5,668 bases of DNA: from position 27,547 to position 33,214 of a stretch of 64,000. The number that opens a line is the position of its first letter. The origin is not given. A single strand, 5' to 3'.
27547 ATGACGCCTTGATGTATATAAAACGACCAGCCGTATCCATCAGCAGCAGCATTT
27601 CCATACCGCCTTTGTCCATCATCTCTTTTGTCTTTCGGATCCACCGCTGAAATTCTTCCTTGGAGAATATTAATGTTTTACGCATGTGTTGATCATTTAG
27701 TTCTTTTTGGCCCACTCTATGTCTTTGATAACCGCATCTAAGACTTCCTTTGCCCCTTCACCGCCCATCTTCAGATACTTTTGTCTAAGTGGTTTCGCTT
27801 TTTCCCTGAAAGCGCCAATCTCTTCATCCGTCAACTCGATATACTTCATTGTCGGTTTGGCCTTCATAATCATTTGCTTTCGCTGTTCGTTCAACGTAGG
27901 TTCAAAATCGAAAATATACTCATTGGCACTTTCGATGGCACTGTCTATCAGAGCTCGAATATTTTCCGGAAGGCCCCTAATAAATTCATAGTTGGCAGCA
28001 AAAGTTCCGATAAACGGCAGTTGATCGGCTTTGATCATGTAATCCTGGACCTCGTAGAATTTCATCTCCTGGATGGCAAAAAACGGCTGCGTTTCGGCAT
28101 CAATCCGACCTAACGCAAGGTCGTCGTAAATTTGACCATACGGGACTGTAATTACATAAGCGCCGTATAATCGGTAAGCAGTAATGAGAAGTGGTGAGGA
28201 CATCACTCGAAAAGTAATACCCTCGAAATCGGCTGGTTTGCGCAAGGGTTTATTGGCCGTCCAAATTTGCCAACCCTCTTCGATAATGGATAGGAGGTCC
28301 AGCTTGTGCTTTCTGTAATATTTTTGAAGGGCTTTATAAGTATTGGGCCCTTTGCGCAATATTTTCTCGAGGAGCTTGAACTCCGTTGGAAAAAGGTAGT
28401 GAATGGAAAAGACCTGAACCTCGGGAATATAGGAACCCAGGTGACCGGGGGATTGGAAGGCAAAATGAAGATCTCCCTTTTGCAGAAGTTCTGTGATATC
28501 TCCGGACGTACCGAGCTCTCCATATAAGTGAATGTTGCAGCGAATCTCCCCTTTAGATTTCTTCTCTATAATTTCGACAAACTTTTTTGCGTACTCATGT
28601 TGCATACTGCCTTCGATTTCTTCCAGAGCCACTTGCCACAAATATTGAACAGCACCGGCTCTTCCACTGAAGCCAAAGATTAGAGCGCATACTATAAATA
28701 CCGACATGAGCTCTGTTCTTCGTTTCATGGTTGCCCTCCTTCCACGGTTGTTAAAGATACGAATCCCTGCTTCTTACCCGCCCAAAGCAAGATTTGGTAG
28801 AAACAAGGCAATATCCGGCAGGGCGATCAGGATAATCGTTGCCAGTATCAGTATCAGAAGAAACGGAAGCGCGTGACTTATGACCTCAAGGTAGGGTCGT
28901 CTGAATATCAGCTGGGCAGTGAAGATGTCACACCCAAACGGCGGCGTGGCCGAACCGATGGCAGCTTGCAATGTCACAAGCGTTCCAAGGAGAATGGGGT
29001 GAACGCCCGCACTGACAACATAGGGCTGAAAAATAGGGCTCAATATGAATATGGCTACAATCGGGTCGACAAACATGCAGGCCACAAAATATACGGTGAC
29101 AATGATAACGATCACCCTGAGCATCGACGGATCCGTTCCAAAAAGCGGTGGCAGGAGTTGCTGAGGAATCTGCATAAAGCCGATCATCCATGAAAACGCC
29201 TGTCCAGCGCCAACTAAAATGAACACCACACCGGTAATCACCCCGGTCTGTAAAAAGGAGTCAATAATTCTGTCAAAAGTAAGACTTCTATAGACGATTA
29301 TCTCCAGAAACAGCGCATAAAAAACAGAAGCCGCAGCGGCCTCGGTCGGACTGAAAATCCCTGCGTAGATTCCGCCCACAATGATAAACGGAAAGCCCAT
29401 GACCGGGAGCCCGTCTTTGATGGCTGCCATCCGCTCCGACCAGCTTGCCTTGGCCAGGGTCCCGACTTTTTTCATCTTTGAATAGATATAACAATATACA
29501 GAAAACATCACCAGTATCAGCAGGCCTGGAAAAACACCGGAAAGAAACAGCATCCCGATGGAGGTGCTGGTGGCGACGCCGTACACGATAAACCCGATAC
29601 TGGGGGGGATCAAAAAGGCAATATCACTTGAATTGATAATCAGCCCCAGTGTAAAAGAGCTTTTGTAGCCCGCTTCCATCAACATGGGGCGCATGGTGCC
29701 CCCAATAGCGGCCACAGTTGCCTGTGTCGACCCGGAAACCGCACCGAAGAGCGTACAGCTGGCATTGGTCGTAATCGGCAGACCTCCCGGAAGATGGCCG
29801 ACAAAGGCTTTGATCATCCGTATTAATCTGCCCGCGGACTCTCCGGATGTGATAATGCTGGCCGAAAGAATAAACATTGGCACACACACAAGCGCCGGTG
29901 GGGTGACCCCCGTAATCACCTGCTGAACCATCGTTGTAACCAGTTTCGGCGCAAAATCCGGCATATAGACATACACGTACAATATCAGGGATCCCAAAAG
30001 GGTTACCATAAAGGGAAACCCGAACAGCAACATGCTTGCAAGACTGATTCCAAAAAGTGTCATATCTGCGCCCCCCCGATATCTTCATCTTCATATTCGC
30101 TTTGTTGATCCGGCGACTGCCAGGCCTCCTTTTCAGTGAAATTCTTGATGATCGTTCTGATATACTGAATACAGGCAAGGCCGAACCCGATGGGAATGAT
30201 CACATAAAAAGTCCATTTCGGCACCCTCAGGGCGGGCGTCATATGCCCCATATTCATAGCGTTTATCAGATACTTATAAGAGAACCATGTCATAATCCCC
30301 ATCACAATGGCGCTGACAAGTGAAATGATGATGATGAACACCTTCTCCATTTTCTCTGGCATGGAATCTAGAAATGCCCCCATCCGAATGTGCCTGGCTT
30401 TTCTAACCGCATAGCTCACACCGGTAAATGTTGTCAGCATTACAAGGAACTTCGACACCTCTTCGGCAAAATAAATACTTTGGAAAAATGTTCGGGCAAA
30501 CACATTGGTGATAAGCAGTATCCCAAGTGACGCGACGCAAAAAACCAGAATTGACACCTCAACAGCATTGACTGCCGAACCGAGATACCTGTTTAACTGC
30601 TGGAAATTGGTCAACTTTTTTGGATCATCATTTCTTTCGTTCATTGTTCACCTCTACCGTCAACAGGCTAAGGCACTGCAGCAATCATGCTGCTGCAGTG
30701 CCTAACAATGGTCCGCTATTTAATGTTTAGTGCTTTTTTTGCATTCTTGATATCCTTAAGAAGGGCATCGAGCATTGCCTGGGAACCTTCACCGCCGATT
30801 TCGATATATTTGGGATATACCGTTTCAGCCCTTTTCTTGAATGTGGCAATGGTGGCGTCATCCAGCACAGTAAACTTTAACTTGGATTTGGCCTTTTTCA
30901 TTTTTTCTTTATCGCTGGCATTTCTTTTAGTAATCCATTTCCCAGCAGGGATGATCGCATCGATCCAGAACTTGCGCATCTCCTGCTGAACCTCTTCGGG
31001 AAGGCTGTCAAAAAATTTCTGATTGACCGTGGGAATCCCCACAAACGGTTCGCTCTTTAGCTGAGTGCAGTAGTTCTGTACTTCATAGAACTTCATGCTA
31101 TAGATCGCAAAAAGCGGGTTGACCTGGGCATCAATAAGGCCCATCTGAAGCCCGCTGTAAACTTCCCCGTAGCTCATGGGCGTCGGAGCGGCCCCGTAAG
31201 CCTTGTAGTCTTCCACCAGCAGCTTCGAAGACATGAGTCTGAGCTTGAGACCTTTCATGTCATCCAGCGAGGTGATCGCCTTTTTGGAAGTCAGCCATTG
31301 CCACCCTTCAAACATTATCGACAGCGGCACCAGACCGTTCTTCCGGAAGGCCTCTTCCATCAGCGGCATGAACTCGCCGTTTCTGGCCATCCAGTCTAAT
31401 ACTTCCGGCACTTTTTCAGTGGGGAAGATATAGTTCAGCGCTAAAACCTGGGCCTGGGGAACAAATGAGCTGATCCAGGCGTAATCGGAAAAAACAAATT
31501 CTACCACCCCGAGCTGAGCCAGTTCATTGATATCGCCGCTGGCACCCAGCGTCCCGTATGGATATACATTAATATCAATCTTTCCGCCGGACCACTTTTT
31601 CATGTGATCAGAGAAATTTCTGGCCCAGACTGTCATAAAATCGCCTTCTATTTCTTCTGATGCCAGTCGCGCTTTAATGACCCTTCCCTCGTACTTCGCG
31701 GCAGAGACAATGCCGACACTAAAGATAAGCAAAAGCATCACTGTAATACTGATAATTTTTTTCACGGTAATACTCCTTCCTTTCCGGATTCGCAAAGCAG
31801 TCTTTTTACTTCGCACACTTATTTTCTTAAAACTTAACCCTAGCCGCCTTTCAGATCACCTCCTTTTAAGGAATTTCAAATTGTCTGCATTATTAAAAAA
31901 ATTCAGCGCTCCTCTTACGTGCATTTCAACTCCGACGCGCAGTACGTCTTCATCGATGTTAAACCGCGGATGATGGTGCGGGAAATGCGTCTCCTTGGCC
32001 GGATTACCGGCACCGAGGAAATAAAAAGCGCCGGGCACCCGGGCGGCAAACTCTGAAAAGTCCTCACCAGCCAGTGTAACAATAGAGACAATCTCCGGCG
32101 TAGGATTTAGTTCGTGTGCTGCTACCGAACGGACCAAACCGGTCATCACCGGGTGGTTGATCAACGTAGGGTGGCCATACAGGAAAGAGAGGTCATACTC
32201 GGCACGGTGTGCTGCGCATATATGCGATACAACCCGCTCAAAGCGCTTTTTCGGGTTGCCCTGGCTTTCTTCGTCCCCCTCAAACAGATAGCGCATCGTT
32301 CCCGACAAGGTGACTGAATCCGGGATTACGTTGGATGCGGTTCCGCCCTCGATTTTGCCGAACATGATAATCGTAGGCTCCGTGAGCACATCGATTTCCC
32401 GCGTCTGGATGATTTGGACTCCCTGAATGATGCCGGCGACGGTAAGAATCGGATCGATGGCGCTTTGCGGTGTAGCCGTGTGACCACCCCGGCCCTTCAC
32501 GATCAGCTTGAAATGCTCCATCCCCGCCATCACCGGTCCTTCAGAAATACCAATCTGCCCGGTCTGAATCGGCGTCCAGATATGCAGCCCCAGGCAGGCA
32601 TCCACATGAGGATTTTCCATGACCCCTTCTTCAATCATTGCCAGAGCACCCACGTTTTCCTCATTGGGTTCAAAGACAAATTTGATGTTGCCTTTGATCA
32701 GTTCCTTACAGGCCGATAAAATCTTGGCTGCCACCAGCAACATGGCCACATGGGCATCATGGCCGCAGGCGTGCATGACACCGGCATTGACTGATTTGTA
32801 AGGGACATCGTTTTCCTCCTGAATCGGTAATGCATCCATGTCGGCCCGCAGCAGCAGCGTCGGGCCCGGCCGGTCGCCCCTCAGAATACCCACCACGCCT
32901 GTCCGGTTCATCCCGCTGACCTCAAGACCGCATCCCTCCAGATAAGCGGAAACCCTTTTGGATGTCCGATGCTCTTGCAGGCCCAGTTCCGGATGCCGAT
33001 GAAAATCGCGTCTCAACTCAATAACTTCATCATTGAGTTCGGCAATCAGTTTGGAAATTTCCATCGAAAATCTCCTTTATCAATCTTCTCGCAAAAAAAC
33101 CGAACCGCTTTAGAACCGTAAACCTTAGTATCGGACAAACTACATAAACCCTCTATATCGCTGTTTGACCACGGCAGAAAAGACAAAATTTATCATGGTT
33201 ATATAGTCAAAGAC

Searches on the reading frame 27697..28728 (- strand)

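Call 21: search_protein_families(library=pfam, proteins=[window:27697-28728:-], max_evalue=0.001)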
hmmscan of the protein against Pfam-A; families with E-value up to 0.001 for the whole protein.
window:27697-28728:- (343 aa): 1 family
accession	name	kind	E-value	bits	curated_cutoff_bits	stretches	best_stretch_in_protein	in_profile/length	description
PF03480.18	DctP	-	6.6e-56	190.2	23.4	1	39-318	7-283/286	Bacterial extracellular solute-binding protein, family 7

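Call 43: search_protein_families(library=ncbifam, proteins=[window:27697-28728:-], max_evalue=0.00001)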
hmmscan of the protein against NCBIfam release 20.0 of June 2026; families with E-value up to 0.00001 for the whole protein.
window:27697-28728:- (343 aa): 2 families
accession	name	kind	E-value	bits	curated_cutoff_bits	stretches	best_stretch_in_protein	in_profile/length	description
NF037995.1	TRAP_S1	subfamily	3.8e-37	128.1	50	1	37-304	6-268/271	TRAP transporter substrate-binding protein DctP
TIGR00787.1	dctP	subfamily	3.2e-34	118.5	175.05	1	39-274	7-240/257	DctP family TRAP transporter solute-binding subunit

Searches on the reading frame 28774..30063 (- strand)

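Call 21: search_protein_families(library=pfam, proteins=[window:28774-30063:-], max_evalue=0.001)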
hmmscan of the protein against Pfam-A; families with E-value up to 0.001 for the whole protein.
window:28774-30063:- (429 aa): 1 family
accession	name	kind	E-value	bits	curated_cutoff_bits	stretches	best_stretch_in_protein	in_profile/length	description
PF06808.19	DctM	-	9.5e-99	331.4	23.8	1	7-417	3-412/413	Tripartite ATP-independent periplasmic transporter, DctM component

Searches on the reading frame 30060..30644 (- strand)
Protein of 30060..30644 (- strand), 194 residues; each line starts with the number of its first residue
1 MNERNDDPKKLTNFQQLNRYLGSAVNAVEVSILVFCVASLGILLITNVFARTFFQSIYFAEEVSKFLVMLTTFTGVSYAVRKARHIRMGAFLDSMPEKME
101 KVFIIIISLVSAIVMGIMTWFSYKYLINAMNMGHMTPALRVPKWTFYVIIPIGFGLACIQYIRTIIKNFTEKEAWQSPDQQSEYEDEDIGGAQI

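Call 21: search_protein_families(library=pfam, proteins=[window:30060-30644:-], max_evalue=0.001)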
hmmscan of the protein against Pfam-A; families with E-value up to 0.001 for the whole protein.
window:30060-30644:- (194 aa): 1 family
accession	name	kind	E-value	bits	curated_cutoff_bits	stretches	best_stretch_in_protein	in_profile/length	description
PF04290.18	DctQ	-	3.5e-31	108.3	28.3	1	42-169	3-130/132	Tripartite ATP-independent periplasmic transporters, DctQ component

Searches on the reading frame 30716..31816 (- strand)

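Call 21: search_protein_families(library=pfam, proteins=[window:30716-31816:-], max_evalue=0.001)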
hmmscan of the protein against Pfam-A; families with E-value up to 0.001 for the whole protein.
window:30716-31816:- (366 aa): 1 family
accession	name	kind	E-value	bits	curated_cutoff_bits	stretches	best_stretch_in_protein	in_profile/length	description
PF03480.18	DctP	-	3.1e-60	204.4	23.4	1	63-338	13-284/286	Bacterial extracellular solute-binding protein, family 7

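Call 43: search_protein_families(library=ncbifam, proteins=[window:30716-31816:-], max_evalue=0.00001)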
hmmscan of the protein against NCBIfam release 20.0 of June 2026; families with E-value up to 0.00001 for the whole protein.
window:30716-31816:- (366 aa): 2 families
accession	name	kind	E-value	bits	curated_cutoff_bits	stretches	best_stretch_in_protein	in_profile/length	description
NF037995.1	TRAP_S1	subfamily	2.8e-48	164.6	50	1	52-309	3-256/271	TRAP transporter substrate-binding protein DctP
TIGR00787.1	dctP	subfamily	3.7e-46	157.6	175.05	1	65-305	15-248/257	DctP family TRAP transporter solute-binding subunit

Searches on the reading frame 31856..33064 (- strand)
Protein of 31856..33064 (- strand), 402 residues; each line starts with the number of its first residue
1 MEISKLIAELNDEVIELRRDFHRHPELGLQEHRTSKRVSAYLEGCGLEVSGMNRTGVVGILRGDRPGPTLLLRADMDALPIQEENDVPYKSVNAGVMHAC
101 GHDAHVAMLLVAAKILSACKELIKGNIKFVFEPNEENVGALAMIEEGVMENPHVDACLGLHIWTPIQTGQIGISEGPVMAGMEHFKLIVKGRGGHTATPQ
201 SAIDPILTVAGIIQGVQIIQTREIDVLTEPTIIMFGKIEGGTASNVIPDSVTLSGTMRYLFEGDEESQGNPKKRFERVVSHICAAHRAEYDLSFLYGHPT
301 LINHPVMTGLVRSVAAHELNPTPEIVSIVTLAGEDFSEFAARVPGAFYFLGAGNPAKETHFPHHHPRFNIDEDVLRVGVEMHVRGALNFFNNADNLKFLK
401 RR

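Call 3: search_protein_families(library=pfam, proteins=[window:31856-33064:-], max_evalue=0.01)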
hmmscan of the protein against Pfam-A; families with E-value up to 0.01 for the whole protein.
window:31856-33064:- (402 aa): 2 families
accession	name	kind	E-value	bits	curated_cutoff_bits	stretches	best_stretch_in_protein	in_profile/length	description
PF01546.33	Peptidase_M20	-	1.5e-43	149.6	24.6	1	71-384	1-202/206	Peptidase family M20/M25/M40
PF07687.19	M20_dimer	-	1.5e-09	38.2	21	1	184-263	8-86/107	Peptidase dimerisation domain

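Call 4: search_protein_families(library=ncbifam, proteins=[window:31856-33064:-], max_evalue=0.01)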
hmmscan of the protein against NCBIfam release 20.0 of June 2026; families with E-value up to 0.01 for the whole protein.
window:31856-33064:- (402 aa): 18 families
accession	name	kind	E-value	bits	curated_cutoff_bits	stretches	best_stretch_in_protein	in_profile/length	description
NF040868.1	carboxypep_CpsA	equivalog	9.2e-115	383.5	500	1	2-389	3-389/391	carboxypeptidase CpsA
TIGR01891.1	amidohydrolases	subfamily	9e-104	347.5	153.75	1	15-378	2-366/366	amidohydrolase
NF038260.1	ectoine_DoeB_2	equivalog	2.9e-76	256.8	550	1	13-382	7-372/378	N(2)-acetyl-L-2,4-diaminobutanoate deacetylase DoeB2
TIGR01910.1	DapE-ArgE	subfamily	1.2e-12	47.8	217.6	1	106-297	110-294/373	ArgE/DapE family deacylase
NF009557.0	PRK13009.1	equivalog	2e-12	46.9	284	1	14-323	5-317/377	succinyl-diaminopimelate desuccinylase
TIGR01246.1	dapE_proteo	equivalog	3.2e-11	42.9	361.8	1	69-303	57-293/370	succinyl-diaminopimelate desuccinylase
TIGR01900.1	dapE-gram_pos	equivalog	6e-09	35.3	304.2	1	15-281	6-263/351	succinyl-diaminopimelate desuccinylase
NF006365.0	PRK08588.1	subfamily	7.9e-08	32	289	1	111-353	115-350/383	succinyl-diaminopimelate desuccinylase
NF005602.0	PRK07338.1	equivalog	1.8e-06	26.8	357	1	181-293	204-309/409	hydrolase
NF009555.0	PRK13004.1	equivalog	3.2e-06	26.3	321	1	3-259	6-262/399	YgeY family selenium metabolism-linked hydrolase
TIGR01892.1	AcOrn-deacetyl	equivalog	3.5e-06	26.3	297.7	1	181-258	168-251/365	acetylornithine deacetylase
NF005373.0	PRK06915.1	equivalog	6.9e-06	25.2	428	1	56-258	82-289/422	peptidase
NF004788.0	PRK06133.1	subfamily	1e-05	24.7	349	1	105-268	147-299/417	glutamate carboxypeptidase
NF006399.0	PRK08651.1-2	equivalog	1.7e-05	24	381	1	34-227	30-225/405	succinyl-diaminopimelate desuccinylase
NF006769.0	PRK09290.1-3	subfamily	2.7e-05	23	452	1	153-350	186-378/417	allantoate amidohydrolase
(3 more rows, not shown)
